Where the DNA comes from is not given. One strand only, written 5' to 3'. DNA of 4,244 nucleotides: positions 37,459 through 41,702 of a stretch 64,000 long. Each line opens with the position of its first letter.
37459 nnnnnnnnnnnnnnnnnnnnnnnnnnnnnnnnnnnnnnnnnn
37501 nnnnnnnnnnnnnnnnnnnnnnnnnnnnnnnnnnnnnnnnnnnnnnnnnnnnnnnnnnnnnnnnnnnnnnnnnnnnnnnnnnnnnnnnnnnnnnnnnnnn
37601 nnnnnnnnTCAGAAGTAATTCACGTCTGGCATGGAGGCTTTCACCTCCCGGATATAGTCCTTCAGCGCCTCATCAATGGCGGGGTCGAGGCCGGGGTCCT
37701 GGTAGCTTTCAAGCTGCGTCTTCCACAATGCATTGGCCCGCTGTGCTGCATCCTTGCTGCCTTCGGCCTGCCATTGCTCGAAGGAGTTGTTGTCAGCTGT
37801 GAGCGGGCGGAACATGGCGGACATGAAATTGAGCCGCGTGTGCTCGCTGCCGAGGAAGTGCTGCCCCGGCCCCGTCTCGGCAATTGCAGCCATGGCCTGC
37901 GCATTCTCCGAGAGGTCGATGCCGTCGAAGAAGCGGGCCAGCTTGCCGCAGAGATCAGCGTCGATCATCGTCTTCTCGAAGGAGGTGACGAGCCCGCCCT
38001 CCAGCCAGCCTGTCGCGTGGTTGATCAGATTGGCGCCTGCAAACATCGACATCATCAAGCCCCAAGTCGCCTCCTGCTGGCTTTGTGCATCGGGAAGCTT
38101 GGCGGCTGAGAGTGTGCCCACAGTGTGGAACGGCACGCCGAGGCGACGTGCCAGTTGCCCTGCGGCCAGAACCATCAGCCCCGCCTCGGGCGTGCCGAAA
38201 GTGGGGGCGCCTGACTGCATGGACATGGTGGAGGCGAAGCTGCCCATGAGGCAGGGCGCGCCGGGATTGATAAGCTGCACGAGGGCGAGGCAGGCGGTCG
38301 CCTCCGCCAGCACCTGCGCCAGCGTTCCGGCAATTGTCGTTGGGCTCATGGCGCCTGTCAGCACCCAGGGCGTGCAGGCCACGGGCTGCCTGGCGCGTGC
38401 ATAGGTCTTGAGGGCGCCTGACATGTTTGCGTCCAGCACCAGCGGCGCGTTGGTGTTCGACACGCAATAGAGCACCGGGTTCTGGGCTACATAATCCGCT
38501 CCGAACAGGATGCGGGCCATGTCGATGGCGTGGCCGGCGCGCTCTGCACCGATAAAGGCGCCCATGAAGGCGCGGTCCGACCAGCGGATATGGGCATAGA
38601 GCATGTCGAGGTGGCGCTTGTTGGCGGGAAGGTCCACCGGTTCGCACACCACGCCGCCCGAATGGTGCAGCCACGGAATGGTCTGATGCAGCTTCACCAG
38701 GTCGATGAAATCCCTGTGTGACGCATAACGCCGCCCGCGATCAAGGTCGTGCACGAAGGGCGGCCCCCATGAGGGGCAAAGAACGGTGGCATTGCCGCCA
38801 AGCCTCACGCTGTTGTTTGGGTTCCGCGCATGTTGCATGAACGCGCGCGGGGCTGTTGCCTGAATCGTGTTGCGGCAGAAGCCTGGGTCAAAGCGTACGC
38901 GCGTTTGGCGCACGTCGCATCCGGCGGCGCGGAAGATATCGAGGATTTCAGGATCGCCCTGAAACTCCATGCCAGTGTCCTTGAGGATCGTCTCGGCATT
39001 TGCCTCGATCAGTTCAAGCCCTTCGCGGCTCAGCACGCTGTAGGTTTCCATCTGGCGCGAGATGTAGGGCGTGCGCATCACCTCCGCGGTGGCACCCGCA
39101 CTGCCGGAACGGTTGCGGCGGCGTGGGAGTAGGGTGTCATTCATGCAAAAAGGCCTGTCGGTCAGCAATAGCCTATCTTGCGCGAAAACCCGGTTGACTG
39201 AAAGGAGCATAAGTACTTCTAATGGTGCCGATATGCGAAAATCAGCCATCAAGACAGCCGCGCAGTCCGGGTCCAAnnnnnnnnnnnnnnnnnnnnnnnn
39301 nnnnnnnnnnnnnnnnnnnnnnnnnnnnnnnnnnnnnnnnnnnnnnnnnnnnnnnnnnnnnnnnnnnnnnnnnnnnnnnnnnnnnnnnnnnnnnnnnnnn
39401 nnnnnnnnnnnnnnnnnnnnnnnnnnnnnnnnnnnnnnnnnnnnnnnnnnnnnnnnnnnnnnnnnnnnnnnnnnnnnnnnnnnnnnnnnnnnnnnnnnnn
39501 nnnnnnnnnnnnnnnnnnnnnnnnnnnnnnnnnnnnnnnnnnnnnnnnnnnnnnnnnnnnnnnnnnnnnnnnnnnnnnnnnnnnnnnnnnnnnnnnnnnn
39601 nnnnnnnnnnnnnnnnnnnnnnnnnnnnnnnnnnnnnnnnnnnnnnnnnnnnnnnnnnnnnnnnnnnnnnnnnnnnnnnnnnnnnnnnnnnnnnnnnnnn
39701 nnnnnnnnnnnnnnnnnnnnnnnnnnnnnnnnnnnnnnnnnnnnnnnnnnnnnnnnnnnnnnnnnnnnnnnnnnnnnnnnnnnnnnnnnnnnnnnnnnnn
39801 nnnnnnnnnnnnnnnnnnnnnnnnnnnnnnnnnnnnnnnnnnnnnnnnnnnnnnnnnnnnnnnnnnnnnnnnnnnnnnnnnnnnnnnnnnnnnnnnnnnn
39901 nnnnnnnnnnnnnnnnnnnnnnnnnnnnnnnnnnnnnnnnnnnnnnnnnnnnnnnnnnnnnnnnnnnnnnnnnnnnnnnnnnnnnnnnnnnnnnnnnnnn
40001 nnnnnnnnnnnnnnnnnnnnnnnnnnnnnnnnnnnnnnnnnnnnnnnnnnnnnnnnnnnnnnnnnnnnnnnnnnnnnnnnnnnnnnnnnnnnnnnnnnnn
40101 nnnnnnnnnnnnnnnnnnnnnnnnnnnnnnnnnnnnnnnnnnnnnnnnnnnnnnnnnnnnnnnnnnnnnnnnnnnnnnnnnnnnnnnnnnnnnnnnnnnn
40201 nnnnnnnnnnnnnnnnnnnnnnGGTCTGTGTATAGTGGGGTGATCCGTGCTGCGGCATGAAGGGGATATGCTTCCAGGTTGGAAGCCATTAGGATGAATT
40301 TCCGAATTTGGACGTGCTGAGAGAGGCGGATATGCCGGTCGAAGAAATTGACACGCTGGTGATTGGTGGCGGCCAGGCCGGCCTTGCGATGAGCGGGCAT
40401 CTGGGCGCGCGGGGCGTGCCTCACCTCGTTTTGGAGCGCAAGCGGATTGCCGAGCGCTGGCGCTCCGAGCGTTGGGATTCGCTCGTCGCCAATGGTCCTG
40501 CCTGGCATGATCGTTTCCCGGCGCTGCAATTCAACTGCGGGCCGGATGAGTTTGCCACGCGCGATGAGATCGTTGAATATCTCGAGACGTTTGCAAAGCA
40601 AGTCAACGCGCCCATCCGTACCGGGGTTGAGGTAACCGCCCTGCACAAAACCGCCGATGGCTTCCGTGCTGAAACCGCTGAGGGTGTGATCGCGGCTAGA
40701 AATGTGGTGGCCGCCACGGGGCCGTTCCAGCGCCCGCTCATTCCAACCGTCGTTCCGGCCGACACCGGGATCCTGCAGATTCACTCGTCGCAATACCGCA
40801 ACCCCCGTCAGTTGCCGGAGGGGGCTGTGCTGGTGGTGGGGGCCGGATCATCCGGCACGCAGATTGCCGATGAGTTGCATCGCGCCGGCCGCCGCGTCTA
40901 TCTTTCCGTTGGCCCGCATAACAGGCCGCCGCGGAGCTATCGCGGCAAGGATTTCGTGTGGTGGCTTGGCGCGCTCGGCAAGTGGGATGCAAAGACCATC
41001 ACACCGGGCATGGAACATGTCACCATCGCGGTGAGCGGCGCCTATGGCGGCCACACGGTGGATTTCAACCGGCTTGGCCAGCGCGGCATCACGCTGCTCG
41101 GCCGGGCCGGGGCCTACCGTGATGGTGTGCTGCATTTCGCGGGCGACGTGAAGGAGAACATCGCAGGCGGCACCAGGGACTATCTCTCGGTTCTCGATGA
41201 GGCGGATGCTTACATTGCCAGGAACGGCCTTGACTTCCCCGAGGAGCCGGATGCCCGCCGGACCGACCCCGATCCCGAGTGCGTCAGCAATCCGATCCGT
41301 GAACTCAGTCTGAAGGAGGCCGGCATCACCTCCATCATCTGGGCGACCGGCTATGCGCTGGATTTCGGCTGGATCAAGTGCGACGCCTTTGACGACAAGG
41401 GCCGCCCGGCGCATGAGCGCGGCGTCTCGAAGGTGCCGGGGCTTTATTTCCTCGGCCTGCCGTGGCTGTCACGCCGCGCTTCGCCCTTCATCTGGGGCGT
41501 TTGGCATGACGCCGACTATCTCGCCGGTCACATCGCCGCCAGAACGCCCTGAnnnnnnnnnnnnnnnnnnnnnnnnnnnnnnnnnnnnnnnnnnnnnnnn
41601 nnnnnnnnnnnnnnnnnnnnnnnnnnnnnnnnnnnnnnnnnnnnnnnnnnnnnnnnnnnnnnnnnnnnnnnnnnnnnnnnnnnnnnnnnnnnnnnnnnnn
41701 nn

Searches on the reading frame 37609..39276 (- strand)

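Call 68: search_protein_families(library=pfam, proteins=[window:37609-39276:-], max_evalue=0.00001)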
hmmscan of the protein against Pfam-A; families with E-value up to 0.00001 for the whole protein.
window:37609-39276:- (555 aa): 1 family
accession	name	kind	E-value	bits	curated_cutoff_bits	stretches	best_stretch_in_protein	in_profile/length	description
PF06253.16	MTTB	-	8.8e-195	647.9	25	1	53-550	5-500/500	Trimethylamine methyltransferase (MTTB)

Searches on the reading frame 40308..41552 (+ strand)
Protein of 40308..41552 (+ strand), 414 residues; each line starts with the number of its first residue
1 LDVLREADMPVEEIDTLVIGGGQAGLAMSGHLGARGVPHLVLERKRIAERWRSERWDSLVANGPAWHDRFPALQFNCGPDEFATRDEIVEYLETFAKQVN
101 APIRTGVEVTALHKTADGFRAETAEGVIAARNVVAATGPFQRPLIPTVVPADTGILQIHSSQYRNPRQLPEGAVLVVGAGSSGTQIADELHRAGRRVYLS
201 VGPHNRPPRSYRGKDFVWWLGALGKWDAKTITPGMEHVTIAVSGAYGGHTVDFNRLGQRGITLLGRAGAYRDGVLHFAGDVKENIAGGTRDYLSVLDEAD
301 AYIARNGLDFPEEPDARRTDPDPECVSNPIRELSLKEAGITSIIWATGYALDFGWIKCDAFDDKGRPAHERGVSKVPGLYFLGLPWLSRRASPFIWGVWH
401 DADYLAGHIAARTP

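Call 69: search_protein_families(library=pfam, proteins=[window:40308-41552:+], max_evalue=0.00001)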
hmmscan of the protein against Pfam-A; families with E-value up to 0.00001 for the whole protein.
window:40308-41552:+ (414 aa): 7 families
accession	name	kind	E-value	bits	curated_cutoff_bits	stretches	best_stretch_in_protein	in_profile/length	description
PF13738.12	Pyr_redox_3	-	2.9e-29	102.7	30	1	17-201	1-194/305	Pyridine nucleotide-disulphide oxidoreductase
PF13434.12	Lys_Orn_oxgnase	-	9.6e-11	41.8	21.3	1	74-197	83-214/339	L-lysine 6-monooxygenase/L-ornithine 5-monooxygenase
PF07992.20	Pyr_redox_2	-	1.7e-09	38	26.1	1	15-199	2-170/291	Pyridine nucleotide-disulphide oxidoreductase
PF01494.25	FAD_binding_3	-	8.7e-09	35.5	22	0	14-46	2-34/349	FAD binding domain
PF00743.25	FMO-like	-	1.5e-07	30.7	22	1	81-201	79-213/532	Flavin-binding monooxygenase-like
PF03486.20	HI0933_like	-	1.2e-06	28.6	50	0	86-139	109-164/244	HI0933-like protein Rossmann domain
PF01266.30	DAO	-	2.1e-06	27.9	27.9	0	89-151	152-224/353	FAD dependent oxidoreductase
